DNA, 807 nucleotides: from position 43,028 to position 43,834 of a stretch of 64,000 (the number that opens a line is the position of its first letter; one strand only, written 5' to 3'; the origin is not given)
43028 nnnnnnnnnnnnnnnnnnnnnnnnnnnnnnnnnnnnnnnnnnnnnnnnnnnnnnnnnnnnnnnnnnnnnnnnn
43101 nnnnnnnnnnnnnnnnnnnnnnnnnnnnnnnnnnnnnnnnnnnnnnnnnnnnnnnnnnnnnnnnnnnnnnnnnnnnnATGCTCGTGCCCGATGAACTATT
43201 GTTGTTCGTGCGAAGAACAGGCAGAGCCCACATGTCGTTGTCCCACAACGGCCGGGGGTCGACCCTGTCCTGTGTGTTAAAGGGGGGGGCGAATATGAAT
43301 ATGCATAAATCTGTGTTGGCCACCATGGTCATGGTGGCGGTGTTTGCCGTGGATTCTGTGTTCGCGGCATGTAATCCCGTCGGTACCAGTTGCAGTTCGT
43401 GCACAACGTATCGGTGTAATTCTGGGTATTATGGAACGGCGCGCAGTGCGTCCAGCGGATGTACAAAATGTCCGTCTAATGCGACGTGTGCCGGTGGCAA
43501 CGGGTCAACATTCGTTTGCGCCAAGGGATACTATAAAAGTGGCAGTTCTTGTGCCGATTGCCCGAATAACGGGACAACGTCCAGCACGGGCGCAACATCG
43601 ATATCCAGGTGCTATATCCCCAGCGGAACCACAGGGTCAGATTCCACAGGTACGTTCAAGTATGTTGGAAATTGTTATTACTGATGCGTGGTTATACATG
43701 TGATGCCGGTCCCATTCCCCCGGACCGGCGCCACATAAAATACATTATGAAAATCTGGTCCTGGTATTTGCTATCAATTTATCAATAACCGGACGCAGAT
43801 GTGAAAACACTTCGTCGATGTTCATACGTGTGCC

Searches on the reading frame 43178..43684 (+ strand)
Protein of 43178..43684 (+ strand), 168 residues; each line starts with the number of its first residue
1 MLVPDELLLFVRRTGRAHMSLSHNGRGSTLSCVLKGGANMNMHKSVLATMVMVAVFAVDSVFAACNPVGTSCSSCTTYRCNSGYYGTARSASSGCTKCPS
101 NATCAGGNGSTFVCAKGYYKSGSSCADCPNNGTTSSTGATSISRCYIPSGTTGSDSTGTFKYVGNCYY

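Call 15: search_protein_families(library=pfam, proteins=[window:43178-43684:+], max_evalue=0.01)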
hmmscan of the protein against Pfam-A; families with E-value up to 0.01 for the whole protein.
window:43178-43684:+ (168 aa): 2 families
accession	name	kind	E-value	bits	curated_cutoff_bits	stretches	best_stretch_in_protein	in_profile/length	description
PF03302.18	VSP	-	1.3e-06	28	31.4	1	62-154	256-347/397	Giardia variant-specific surface protein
PF07699.19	Ephrin_rec_like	-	2.9e-05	24.2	23.1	1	114-145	14-48/48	Tyrosine-protein kinase ephrin type A/B receptor-like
